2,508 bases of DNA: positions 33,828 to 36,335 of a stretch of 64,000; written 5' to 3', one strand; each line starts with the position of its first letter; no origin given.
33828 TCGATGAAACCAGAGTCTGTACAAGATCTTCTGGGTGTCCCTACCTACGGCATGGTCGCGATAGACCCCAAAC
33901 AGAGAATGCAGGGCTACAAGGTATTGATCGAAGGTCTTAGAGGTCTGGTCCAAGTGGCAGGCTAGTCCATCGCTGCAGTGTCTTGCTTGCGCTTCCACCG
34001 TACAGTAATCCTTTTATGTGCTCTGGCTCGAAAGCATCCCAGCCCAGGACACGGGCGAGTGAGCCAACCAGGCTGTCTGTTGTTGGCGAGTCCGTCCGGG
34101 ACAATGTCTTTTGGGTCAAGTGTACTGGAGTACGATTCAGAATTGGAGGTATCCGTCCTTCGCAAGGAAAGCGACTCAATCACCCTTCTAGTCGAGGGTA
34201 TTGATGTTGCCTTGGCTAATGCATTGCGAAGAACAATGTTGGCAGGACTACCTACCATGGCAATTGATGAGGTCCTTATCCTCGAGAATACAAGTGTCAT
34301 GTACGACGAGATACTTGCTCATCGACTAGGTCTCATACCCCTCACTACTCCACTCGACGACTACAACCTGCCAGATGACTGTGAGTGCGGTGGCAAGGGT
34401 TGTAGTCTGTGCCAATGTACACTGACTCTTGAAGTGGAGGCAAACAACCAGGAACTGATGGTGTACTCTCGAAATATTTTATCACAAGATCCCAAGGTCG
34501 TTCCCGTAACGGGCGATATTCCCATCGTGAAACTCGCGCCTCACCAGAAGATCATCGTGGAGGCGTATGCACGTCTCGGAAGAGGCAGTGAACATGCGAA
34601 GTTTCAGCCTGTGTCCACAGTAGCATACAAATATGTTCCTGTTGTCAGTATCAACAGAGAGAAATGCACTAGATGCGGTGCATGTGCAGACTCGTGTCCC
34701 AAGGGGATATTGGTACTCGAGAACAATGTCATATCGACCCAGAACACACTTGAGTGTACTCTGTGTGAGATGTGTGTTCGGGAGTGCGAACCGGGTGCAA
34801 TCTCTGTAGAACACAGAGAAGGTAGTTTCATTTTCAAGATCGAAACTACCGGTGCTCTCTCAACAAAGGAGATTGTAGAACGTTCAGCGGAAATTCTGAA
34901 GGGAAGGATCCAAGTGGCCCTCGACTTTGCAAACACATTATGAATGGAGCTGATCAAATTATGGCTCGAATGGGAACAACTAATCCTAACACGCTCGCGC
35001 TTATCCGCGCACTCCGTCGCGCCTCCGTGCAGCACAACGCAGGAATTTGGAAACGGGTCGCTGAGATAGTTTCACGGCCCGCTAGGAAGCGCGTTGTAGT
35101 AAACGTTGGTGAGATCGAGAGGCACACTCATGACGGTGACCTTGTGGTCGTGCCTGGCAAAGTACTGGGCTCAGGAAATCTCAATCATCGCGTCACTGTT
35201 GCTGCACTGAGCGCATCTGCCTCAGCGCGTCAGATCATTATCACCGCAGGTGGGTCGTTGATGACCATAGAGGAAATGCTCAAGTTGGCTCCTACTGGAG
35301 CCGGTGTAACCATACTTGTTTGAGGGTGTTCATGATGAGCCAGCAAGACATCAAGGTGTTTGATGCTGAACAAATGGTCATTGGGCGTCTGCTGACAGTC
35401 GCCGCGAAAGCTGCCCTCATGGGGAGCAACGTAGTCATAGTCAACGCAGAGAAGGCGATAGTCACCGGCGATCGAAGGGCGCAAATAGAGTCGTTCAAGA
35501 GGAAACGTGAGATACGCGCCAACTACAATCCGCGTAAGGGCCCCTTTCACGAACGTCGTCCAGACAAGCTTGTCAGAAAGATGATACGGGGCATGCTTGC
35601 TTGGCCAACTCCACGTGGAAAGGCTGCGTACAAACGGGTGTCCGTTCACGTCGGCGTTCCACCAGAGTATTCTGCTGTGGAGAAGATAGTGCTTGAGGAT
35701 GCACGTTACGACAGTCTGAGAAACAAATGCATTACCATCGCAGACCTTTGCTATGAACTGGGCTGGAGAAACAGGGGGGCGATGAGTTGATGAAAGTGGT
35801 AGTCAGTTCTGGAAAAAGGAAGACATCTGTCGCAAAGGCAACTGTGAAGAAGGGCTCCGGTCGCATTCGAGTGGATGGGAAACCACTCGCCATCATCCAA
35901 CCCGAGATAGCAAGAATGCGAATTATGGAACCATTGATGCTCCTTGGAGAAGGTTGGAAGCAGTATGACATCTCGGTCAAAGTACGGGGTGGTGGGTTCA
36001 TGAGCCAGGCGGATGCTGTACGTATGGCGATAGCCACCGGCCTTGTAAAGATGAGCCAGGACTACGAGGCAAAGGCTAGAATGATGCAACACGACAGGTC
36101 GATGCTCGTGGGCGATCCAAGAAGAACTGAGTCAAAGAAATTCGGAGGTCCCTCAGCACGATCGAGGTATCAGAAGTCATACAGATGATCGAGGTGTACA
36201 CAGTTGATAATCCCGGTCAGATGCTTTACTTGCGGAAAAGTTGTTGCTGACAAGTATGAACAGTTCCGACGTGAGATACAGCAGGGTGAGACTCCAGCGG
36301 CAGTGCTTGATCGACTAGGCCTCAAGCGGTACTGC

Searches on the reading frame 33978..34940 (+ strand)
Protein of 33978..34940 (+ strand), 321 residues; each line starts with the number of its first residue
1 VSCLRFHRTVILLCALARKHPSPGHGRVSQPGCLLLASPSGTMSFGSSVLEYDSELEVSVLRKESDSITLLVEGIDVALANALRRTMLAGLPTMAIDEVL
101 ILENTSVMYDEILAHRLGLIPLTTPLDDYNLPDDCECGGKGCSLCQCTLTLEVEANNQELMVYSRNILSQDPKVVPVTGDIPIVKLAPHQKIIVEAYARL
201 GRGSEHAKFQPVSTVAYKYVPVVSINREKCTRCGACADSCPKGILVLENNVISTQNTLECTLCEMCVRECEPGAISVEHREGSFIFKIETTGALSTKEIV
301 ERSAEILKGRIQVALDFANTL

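Call 33: search_protein_families(library=pfam, proteins=[window:33978-34940:+], max_evalue=0.001)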
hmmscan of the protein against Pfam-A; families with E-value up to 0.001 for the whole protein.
window:33978-34940:+ (321 aa): 11 families
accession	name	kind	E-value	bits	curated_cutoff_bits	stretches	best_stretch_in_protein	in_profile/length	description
PF01193.29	RNA_pol_L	-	2.1e-17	63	24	1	70-308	2-71/74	RNA polymerase Rpb3/Rpb11 dimerisation domain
PF01000.31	RNA_pol_A_bac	-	3.9e-15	56.6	33.9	1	113-208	6-101/119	RNA polymerase Rpb3/RpoA insert domain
PF00037.32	Fer4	-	1.3e-08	34.7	21.1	1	224-245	2-23/24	4Fe-4S binding domain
PF13237.11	Fer4_10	-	3.9e-07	30.3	25.5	1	223-270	2-52/53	4Fe-4S dicluster domain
PF12838.12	Fer4_7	-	1.2e-06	29.3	27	1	220-244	28-52/52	4Fe-4S dicluster domain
PF13187.11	Fer4_9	-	3.9e-06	27.2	27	1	229-275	1-52/52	4Fe-4S dicluster domain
PF12837.12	Fer4_6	-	7.7e-06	26.1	25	1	222-244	1-23/24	4Fe-4S binding domain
PF12797.12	Fer4_2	-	1.4e-05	25.1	24.5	1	222-241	2-21/22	4Fe-4S binding domain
PF13183.11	Fer4_8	-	8.4e-05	23.5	27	0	228-244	52-68/68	4Fe-4S dicluster domain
PF14697.11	Fer4_21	-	0.00013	22.4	35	1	224-271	2-52/59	4Fe-4S dicluster domain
PF13459.11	Fer4_15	-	0.00074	20.6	22.4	0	223-243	1-21/66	4Fe-4S single cluster domain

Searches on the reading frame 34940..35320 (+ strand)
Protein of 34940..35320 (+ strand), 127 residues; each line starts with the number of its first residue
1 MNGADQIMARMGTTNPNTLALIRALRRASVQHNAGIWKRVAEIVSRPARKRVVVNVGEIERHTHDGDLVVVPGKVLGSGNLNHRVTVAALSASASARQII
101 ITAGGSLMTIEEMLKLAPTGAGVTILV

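Call 34: search_protein_families(library=pfam, proteins=[window:34940-35320:+], max_evalue=0.001)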
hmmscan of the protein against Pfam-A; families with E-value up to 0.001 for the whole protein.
window:34940-35320:+ (127 aa): 2 families
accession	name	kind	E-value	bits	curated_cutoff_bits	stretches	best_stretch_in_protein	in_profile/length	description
PF17135.9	Ribosomal_L18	-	4.4e-09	36.5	28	1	26-126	37-139/188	Ribosomal protein 60S L18 and 50S L18e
PF00828.25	Ribosomal_L27A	-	3.4e-07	31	21.5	1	71-106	35-70/72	Ribosomal proteins 50S-L15, 50S-L18e, 60S-L27A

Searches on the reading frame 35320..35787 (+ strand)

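Call 34: search_protein_families(library=pfam, proteins=[window:35320-35787:+], max_evalue=0.001)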
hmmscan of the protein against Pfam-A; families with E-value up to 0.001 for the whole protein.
window:35320-35787:+ (156 aa): 1 family
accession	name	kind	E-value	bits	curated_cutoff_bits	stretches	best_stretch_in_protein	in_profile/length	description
PF00572.24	Ribosomal_L13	-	2.2e-15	57.2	23.8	1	12-114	4-117/119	Ribosomal protein L13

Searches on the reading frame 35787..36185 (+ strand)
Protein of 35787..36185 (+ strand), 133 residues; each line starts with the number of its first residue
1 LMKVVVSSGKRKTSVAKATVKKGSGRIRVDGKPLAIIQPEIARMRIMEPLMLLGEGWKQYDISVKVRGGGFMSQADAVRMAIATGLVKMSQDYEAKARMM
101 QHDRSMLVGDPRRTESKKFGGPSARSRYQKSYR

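Call 34: search_protein_families(library=pfam, proteins=[window:35787-36185:+], max_evalue=0.001)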
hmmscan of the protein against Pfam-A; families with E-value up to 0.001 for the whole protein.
window:35787-36185:+ (133 aa): 1 family
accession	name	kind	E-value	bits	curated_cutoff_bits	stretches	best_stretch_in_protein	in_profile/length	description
PF00380.25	Ribosomal_S9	-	2.3e-39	135.1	22.5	1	9-133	1-121/121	Ribosomal protein S9/S16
